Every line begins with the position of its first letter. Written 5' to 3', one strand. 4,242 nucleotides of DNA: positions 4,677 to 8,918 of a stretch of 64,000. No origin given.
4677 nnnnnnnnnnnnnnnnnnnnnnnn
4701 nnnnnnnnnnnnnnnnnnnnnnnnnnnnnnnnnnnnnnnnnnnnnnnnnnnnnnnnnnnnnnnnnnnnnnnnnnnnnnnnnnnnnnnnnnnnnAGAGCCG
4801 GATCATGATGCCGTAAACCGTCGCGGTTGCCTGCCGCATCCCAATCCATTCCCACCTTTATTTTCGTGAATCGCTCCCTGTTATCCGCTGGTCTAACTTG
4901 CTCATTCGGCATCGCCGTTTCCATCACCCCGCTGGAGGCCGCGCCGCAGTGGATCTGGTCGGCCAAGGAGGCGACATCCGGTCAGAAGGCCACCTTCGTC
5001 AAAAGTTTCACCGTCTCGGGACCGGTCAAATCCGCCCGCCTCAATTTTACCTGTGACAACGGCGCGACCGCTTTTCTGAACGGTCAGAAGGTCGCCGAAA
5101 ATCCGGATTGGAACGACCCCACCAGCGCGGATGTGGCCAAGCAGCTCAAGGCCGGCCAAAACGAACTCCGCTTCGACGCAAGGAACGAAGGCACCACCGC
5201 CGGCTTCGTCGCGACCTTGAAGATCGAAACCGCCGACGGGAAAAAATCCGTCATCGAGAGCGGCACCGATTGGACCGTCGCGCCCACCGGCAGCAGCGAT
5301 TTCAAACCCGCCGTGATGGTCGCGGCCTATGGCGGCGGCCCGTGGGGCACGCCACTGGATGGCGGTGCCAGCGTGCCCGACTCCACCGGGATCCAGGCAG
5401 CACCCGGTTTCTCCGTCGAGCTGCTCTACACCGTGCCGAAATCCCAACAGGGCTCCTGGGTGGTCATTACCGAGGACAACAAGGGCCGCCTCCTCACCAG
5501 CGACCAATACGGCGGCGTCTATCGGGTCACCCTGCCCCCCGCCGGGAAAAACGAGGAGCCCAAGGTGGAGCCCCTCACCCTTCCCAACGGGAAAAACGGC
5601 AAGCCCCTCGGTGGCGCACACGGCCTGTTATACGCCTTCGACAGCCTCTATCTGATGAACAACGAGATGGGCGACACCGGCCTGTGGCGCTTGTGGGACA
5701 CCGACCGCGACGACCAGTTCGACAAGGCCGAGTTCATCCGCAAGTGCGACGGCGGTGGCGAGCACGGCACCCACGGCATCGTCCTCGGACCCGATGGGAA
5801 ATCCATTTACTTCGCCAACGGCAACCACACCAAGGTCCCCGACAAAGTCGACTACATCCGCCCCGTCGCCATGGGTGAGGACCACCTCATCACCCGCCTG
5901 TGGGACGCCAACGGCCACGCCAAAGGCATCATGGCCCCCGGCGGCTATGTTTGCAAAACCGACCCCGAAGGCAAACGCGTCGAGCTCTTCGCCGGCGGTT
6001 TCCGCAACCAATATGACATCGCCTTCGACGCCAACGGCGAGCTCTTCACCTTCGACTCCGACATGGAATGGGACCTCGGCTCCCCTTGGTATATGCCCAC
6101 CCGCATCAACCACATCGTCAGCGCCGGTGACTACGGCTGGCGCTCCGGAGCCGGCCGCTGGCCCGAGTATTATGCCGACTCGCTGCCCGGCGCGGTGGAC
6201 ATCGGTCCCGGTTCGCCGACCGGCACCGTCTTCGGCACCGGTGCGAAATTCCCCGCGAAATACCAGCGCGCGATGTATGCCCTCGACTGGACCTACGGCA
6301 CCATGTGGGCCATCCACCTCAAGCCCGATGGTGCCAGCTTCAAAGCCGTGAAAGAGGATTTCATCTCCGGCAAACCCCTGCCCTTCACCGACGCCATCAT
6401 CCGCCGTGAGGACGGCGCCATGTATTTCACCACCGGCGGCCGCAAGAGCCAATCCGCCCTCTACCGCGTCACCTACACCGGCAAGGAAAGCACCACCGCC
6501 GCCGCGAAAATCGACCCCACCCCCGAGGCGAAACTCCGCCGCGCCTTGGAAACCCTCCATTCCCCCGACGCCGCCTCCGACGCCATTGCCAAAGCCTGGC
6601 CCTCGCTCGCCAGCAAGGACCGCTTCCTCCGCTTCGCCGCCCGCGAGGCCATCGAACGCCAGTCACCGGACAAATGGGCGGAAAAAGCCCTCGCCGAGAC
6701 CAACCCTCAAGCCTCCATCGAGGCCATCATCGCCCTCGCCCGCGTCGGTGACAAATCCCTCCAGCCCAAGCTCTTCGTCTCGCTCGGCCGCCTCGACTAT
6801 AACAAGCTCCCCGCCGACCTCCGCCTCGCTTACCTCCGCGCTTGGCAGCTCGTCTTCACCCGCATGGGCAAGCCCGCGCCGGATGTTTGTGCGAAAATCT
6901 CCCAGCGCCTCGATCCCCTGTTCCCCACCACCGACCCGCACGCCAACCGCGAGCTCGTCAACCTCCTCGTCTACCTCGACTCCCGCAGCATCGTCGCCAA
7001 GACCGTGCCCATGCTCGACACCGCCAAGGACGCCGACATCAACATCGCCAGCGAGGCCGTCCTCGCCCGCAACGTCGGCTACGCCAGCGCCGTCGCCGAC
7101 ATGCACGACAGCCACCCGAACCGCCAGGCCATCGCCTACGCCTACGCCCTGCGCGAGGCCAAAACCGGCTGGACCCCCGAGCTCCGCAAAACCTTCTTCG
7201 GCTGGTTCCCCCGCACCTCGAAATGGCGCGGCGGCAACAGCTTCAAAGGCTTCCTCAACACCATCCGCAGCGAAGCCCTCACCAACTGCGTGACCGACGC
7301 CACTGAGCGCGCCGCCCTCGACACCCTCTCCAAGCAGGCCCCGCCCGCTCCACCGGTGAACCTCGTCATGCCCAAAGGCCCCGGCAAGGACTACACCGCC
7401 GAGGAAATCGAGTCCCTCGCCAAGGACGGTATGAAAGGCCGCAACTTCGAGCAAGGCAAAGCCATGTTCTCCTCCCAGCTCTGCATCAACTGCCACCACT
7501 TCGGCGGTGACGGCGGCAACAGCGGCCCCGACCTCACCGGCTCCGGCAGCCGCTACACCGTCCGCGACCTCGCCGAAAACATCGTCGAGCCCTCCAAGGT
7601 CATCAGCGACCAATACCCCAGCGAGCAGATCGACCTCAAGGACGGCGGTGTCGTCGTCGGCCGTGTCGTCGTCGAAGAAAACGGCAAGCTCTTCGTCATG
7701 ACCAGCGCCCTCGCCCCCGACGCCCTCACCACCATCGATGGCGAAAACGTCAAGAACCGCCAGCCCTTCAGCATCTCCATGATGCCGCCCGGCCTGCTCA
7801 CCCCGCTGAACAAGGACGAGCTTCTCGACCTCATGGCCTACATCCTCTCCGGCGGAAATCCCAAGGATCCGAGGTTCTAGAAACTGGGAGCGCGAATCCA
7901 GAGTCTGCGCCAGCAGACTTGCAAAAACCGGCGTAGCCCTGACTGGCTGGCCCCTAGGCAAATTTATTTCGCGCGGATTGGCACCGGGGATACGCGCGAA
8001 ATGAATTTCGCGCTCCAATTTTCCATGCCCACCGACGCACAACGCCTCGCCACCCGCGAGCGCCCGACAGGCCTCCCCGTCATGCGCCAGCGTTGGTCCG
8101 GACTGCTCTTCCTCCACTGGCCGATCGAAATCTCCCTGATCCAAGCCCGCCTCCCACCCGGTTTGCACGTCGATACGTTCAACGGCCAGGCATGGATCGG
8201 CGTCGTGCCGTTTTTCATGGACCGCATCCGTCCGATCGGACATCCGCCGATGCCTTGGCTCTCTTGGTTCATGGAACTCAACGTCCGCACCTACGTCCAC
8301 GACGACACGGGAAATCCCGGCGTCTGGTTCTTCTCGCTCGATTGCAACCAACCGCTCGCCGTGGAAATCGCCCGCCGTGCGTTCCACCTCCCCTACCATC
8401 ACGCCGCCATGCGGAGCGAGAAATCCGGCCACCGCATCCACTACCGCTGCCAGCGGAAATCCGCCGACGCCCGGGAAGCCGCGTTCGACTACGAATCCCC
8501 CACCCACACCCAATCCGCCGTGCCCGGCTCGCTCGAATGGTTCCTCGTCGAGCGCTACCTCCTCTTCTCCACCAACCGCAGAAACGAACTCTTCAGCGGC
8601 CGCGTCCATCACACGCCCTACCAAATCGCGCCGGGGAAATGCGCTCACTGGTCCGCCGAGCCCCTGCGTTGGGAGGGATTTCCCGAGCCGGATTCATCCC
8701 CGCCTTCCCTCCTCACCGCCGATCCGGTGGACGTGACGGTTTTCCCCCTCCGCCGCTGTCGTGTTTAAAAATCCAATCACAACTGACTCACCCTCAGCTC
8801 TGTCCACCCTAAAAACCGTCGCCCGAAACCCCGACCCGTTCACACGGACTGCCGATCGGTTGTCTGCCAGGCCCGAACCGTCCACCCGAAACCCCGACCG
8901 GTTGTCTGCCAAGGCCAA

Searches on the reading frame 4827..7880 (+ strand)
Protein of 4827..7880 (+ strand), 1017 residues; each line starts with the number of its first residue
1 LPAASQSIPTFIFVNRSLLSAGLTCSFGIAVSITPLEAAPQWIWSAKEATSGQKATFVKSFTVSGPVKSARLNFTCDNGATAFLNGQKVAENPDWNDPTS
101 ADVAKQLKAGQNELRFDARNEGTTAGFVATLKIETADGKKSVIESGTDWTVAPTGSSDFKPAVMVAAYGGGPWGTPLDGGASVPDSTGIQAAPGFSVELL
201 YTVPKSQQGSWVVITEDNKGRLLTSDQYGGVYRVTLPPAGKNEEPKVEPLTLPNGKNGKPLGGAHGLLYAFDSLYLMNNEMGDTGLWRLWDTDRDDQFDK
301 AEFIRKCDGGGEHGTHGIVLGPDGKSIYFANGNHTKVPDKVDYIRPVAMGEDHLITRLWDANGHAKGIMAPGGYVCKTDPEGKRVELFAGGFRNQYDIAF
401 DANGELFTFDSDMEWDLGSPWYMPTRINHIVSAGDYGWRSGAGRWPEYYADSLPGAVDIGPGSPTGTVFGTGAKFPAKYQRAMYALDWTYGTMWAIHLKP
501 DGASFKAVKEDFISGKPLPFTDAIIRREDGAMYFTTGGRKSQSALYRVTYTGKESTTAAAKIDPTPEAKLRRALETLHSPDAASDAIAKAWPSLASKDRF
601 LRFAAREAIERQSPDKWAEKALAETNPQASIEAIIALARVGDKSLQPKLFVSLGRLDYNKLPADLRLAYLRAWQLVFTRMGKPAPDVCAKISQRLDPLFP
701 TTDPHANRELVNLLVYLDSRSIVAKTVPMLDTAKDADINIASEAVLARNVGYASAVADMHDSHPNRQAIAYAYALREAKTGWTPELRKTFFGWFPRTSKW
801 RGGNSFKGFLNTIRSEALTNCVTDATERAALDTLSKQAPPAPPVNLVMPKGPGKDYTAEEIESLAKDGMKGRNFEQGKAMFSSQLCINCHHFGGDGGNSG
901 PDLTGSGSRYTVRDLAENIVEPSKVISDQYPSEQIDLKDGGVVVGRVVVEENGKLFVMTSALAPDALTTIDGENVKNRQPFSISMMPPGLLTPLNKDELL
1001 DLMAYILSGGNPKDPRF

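Call 27: search_protein_families(library=pfam, proteins=[window:4827-7880:+], max_evalue=0.001)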
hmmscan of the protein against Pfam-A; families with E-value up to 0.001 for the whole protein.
window:4827-7880:+ (1017 aa): 1 family
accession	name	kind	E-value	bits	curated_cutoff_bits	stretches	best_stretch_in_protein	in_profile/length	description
PF00034.26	Cytochrom_C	-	5.2e-07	31.3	21.3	1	875-922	2-49/90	Cytochrome c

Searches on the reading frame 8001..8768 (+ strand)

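Call 27: search_protein_families(library=pfam, proteins=[window:8001-8768:+], max_evalue=0.001)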
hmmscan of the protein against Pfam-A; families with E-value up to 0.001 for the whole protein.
window:8001-8768:+ (255 aa): 2 families
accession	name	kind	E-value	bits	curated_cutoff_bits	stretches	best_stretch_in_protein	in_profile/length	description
PF09844.14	DUF2071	-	9.3e-68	228.4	27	1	29-243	1-211/212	Uncharacterized conserved protein (COG2071)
PF06314.16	ADC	-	2.3e-05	24.5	29.8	1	25-182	14-161/238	Acetoacetate decarboxylase (ADC)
